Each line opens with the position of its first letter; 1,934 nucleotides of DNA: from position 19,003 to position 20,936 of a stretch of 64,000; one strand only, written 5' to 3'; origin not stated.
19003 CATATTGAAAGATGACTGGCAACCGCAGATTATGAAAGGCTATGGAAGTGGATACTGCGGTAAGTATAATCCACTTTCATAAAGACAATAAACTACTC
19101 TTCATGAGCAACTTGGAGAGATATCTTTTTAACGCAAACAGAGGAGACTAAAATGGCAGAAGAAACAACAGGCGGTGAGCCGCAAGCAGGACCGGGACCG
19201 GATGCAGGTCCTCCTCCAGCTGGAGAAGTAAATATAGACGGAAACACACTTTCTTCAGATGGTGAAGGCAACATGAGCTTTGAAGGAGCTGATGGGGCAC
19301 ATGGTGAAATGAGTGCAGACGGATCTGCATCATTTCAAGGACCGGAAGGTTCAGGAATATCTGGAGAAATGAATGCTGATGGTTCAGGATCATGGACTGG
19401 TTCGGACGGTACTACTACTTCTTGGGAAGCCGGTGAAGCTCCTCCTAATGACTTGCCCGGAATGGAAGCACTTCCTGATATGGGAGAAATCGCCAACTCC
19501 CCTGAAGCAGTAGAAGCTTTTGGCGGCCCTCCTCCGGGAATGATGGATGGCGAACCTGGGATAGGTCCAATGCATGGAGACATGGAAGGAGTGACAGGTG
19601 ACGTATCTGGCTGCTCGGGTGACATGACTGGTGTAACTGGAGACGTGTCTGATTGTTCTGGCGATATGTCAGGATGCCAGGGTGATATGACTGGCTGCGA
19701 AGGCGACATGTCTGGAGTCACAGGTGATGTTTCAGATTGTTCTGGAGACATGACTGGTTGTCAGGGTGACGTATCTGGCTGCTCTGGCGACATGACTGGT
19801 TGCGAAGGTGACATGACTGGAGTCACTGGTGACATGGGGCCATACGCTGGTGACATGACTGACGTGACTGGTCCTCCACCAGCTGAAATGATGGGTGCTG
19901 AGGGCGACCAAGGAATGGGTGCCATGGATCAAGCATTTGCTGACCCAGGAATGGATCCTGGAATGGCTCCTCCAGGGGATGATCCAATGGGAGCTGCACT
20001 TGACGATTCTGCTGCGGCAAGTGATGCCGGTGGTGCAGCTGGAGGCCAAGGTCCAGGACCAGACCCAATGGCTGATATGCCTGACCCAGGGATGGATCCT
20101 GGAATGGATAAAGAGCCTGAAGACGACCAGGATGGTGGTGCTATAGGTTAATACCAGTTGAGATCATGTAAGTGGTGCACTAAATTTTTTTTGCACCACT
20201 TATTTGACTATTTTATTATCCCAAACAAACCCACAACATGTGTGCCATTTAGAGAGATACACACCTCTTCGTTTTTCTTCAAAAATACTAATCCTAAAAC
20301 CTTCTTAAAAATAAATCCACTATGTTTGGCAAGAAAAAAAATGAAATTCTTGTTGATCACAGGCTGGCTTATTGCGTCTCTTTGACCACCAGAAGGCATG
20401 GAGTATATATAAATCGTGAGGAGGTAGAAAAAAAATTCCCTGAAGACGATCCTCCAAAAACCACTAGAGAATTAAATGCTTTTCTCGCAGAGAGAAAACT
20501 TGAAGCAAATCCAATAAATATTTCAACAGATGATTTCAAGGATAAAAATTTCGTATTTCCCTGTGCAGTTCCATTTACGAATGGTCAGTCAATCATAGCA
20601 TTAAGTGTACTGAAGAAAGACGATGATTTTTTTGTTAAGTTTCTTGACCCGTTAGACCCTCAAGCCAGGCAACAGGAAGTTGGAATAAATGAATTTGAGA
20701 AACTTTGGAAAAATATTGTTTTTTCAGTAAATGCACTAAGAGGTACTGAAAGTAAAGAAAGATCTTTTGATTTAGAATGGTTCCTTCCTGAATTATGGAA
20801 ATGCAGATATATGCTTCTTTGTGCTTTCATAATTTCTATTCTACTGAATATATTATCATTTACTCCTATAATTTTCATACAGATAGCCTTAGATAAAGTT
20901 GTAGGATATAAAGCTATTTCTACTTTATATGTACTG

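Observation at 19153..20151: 332-aa acidic protein built from GD(M/V)xG(C/V)x heptads, Met/Cys/Asp-rich: candidate soft-metal-binding or novel repeat fold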

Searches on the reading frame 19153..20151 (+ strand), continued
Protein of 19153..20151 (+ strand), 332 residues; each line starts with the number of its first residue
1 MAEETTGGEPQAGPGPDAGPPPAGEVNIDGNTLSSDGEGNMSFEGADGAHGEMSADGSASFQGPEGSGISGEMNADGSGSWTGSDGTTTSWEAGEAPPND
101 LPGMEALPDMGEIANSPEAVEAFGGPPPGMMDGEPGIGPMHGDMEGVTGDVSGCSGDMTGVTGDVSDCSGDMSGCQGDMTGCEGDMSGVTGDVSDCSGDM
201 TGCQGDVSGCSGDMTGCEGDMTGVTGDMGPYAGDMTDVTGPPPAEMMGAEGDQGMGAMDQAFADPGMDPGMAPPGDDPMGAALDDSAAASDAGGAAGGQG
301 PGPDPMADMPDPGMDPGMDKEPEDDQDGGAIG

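Call 93: search_solved_structures(query=A3, max_evalue=10, show_alignments=3)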
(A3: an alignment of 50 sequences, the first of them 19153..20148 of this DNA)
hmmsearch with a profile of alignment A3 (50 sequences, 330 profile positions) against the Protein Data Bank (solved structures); distinct sequences matched with E-value up to 10: 8.
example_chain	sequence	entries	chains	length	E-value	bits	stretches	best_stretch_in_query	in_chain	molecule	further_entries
4lin_A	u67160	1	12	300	0.00099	22.2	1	96-232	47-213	Tail needle protein gp26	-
1eq1_A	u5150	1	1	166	0.36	13.8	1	18-117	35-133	APOLIPOPHORIN-III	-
7t5p_A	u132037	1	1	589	0.97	12.3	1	126-225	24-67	SUMO-interacting motif-containing protein 1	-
9kq1_A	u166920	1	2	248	1.1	12.1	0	234-281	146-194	SDR superfamily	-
5cwc_A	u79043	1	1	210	1.3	12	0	45-111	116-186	Designed helical repeat protein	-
9gzg_A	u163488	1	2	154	1.9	11.4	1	19-111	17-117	Engineered CTPR protein with glutamic acids for conductivity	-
3ult_A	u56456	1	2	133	2.6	11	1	134-211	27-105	Ice recrystallization inhibition protein-like protein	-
4uos_A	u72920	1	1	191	9.6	9.1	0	15-111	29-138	DESIGNED HELICAL BUNDLE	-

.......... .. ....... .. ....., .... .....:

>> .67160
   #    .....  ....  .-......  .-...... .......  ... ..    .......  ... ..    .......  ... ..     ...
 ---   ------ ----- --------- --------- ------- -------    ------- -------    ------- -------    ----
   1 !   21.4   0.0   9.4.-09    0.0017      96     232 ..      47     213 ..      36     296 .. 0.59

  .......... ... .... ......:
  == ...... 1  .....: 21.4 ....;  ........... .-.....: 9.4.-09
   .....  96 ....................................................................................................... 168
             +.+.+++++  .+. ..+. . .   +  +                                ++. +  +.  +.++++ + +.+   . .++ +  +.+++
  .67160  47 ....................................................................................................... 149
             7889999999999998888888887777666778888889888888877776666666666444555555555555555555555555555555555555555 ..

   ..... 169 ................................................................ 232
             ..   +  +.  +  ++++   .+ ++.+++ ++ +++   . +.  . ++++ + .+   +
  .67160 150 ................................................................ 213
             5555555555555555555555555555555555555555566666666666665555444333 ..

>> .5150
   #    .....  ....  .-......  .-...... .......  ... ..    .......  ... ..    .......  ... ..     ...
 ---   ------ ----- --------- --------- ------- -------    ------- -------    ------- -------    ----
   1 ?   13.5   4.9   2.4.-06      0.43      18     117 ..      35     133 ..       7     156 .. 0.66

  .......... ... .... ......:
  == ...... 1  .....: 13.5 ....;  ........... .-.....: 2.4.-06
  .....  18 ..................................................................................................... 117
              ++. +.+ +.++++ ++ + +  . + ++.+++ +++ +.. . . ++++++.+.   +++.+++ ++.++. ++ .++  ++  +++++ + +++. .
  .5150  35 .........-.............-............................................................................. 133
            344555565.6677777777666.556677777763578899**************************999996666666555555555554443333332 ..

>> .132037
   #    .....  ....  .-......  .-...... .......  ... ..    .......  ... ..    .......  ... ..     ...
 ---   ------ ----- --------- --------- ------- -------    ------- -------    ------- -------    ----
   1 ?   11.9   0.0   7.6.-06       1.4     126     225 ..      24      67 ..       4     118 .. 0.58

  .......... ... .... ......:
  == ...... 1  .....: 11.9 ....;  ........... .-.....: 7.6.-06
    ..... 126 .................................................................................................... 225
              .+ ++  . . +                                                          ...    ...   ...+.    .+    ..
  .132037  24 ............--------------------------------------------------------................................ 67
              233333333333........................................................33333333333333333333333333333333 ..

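Call 101: list_cluster_members(proteins=[window:19153-20148:+, P0122, P0158, P0138, P0081, P0106, P0104, P0089, P0069, P0009])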
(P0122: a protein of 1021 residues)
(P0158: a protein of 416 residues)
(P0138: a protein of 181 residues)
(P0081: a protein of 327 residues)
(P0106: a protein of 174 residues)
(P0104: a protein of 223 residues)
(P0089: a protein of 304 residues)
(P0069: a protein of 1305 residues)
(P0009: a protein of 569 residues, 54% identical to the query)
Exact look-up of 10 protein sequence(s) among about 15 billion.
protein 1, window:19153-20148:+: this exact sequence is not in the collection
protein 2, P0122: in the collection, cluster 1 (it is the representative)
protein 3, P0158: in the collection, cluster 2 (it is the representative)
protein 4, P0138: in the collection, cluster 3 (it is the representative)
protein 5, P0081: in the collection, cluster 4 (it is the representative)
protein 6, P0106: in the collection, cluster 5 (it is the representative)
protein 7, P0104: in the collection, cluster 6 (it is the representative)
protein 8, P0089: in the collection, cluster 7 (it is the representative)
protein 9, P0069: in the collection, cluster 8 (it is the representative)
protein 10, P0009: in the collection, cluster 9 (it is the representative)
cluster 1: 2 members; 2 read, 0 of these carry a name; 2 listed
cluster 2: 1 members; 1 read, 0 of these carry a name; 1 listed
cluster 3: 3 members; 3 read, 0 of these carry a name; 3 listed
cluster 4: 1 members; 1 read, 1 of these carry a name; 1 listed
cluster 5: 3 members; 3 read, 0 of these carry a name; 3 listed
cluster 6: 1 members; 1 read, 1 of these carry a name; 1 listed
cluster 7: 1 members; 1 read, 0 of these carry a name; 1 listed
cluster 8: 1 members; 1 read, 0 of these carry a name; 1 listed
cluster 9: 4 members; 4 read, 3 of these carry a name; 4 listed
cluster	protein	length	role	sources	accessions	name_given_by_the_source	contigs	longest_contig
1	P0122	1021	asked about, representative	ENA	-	-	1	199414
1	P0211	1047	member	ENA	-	-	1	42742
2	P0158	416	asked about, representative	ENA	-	-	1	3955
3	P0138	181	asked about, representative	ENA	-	-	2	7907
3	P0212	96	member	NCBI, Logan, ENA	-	-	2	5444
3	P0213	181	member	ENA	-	-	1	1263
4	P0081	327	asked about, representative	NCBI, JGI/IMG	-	uncharacterized protein YjbJ (UPF0337 family)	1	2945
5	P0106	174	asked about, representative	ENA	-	-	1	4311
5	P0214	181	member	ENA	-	-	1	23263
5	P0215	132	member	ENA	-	-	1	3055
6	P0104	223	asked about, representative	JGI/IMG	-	hypothetical protein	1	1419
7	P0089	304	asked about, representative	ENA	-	-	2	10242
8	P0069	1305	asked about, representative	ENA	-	-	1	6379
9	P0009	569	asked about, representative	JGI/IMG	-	uncharacterized protein YjbJ (UPF0337 family)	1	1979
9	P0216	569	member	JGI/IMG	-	hypothetical protein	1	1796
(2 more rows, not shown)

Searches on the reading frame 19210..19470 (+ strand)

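Call 70: search_protein_families(library=pfam, proteins=[window:19210-19470:+], max_evalue=10)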
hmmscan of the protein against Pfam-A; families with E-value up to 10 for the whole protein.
window:19210-19470:+ (87 aa): 2 families
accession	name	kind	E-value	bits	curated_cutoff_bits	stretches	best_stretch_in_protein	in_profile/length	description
PF01391.23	Collagen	-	0.55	10.5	27.2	1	25-67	9-52/60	Collagen triple helix repeat (20 copies)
PF16151.10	DUF4859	-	0.78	10.1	22.6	1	35-75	44-77/120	Domain of unknown function (DUF4859)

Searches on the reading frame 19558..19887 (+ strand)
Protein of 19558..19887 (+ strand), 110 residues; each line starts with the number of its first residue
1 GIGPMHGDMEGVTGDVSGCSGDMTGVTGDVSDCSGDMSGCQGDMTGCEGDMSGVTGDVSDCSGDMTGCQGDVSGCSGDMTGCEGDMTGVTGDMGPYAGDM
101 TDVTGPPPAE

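Call 59: predict_structure(protein=window:19558-19887:+)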
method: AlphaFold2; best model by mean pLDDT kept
length: 110 residues; sequences in the alignment: 1
mean_pLDDT: 69.2   pTM: 0.54
mean pLDDT of the five models: 69.2, 60.4, 39.3, 37.7, 34.6
residues with pLDDT >= 90: 0; 70-90: 69; 50-70: 25; < 50: 16
segments of 3 or more residues with pLDDT < 50: 95-110
pLDDT, mean of each block of 10 residues (from residue 1): 64 76 77 79 81 79 74 74 66 48 44
secondary structure, 60 per line:
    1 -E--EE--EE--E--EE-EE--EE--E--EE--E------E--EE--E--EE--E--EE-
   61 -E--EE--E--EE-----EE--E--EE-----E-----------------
elements in order:

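Call 70: search_protein_families(library=pfam, proteins=[window:19558-19887:+], max_evalue=10)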
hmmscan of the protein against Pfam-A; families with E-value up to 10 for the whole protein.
window:19558-19887:+ (110 aa): 3 families
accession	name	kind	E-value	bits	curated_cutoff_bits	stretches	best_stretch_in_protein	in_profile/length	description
PF23284.2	KOW2_Spt5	-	0.0056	16.9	28.9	3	47-64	8-25/50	Transcription elongation factor SPT5, second KOW domain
PF03940.18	MSSP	-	2.6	8.2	21.2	1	60-105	4-50/51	Male specific sperm protein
PF12396.14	DUF3659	-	4.2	7.7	24.8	1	54-81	26-53/61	Protein of unknown function (DUF3659)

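Call 97: fold_search(model_id=the predicted structure, library=viral)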
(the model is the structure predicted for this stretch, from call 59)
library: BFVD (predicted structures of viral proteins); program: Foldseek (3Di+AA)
matches with E <= 10: 561; with E <= 0.001: 0
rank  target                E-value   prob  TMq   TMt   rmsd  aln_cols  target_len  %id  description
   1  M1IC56                3.8e-03  0.60  0.23  0.25  12.2       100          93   25  (no name in the UniProt tables at hand)
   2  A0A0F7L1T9            5.7e-03  1.00  0.46  0.21   6.3       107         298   20  Uncharacterized protein [uncultured marine virus]
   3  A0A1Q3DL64            8.5e-03  0.25  0.20  0.15  14.7       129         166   16  Uncharacterized protein [Chionoecetes opilio bacilliform virus]
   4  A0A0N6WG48            1.0e-02  0.51  0.27  0.11   9.9       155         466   14  (no name in the UniProt tables at hand)
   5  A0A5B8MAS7            1.1e-02  0.84  0.34  0.08   8.9       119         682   21  E1B 55 kDa protein [Ovine adenovirus 8]
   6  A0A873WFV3            4.1e-02  0.69  0.35  0.18   8.4       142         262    8  Uncharacterized protein [Klebsiella phage Miami]
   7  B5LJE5                4.1e-02  0.38  0.30  0.10  10.5       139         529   16  Uncharacterized protein [Mycobacterium phage Myrna]
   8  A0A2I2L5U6            4.1e-02  0.28  0.25  0.28   9.1       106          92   18  Pentapeptide repeat protein (Fragment) [Orpheovirus IHUMI-LCC2]
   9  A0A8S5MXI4            4.4e-02  0.69  0.36  0.24   9.5       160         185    9  Uncharacterized protein (Fragment) [Myoviridae sp. ctWaE18]
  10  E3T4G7                7.4e-02  0.92  0.54  0.09   6.9       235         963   11  Hedgehog/Intein (Hint) domain-containing protein [Cafeteria roenbergensis virus (strain BV-PW1)]
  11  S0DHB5                7.4e-02  0.06  0.17  0.08  17.8       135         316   10  Uncharacterized protein [Cotesia sesamiae Kitale bracovirus]
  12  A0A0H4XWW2            7.8e-02  0.08  0.18  0.14  10.8       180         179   10  Uncharacterized protein [Salmon gill poxvirus]
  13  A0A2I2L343            8.3e-02  0.08  0.15  0.07  11.0        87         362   11  U-box domain and pentapeptide repeats domain containing protein [Orpheovirus IHUMI-LCC2]
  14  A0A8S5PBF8            9.9e-02  0.91  0.45  0.19   4.6       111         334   14  Uncharacterized protein [Myoviridae sp. ct2Pw37]
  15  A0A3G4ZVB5            1.1e-01  0.21  0.26  0.13  11.3       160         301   11  Uncharacterized protein (Fragment) [Edafosvirus sp.]
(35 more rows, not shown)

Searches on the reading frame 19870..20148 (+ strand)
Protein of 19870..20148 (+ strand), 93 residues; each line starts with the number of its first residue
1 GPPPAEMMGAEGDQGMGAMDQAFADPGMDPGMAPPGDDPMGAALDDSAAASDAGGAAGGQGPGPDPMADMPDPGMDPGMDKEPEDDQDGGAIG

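Call 69: find_homologous_proteins(query=window:19870-20148:+, max_evalue=0.001)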
Query window:19870-20148:+ (93 aa): 15 proteins with E <= 0.001 among 201 candidates.
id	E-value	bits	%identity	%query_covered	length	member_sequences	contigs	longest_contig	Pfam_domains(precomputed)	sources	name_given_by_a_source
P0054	1.1e-26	112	78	100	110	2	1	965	-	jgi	jgi:hypothetical protein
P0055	9.1e-24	102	81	84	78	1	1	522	-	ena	-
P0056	1.1e-19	89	71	100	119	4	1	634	-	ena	-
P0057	3.1e-18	84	67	89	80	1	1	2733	-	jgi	-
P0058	3.8e-18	84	84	67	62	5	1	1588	-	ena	-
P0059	9.0e-18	83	66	100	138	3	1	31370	-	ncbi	-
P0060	1.1e-17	83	77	81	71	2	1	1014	-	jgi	-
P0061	3.8e-14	71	70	58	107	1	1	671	-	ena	-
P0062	5.2e-14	71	62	100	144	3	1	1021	-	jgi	jgi:hypothetical protein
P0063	1.3e-13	70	60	99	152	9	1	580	-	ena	-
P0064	1.3e-12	66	60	100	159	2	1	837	-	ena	-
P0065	4.5e-11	61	72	66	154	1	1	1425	PF00378.26,PF16113.11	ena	-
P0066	1.4e-9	57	71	67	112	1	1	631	-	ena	-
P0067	3.5e-9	55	69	58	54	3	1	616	-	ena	-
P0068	2.3e-8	53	70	31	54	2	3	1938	-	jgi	jgi:hypothetical protein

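Call 70: search_protein_families(library=pfam, proteins=[window:19870-20148:+], max_evalue=10)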
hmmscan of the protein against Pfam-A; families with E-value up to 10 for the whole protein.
window:19870-20148:+ (93 aa): 0 families

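Call 79: find_encoding_contigs(protein=P0059, flank=10000, max_places=2)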
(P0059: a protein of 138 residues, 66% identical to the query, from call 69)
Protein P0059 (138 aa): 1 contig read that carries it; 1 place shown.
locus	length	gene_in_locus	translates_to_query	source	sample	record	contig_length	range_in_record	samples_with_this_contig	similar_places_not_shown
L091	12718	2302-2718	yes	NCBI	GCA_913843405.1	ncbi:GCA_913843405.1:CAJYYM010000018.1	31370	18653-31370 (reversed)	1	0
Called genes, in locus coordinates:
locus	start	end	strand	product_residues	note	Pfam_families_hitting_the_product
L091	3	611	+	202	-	?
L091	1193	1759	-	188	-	-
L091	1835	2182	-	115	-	-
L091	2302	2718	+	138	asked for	-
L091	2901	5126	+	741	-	PF00664:ABC_membrane, PF00005:ABC_tran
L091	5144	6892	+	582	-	PF00027:cNMP_binding, PF25917:BSH_RND (faint), PF26002:Beta-barrel_AprE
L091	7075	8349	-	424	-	PF28597:T2SSF_N, PF00482:T2SSF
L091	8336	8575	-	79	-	-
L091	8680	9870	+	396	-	PF01960:ArgJ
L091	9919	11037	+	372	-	PF00762:Ferrochelatase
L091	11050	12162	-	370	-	PF25917:BSH_RND (faint), PF25919:BSH_CusB (weak), PF25935:BSH_LcnD (weak), PF25954:Beta-barrel_RND_2 (weak)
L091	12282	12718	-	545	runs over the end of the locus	PF02321:OEP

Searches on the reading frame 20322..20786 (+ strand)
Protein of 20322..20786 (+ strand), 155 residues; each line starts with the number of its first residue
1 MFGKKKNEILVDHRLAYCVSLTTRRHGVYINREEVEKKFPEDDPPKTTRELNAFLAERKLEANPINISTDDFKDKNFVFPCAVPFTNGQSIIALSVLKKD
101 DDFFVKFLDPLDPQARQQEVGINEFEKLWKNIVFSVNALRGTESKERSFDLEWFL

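Call 84: search_solved_structures(query=window:20322-20786:+, max_evalue=10, show_alignments=4)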
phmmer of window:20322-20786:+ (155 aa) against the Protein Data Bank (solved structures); distinct sequences matched with E-value up to 10: 3.
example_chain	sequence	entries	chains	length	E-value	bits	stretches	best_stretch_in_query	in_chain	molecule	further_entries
7sgr_J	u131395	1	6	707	0.0018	21.2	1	15-155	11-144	Alpha-hemolysin translocation ATP-binding protein HlyB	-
8dck_A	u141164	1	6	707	0.0018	21.2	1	15-155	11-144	Alpha-hemolysin translocation ATP-binding protein HlyB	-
3zua_A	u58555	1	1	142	0.014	18.3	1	14-134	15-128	ALPHA-HEMOLYSIN TRANSLOCATION ATP-BINDING PROTEIN HLYB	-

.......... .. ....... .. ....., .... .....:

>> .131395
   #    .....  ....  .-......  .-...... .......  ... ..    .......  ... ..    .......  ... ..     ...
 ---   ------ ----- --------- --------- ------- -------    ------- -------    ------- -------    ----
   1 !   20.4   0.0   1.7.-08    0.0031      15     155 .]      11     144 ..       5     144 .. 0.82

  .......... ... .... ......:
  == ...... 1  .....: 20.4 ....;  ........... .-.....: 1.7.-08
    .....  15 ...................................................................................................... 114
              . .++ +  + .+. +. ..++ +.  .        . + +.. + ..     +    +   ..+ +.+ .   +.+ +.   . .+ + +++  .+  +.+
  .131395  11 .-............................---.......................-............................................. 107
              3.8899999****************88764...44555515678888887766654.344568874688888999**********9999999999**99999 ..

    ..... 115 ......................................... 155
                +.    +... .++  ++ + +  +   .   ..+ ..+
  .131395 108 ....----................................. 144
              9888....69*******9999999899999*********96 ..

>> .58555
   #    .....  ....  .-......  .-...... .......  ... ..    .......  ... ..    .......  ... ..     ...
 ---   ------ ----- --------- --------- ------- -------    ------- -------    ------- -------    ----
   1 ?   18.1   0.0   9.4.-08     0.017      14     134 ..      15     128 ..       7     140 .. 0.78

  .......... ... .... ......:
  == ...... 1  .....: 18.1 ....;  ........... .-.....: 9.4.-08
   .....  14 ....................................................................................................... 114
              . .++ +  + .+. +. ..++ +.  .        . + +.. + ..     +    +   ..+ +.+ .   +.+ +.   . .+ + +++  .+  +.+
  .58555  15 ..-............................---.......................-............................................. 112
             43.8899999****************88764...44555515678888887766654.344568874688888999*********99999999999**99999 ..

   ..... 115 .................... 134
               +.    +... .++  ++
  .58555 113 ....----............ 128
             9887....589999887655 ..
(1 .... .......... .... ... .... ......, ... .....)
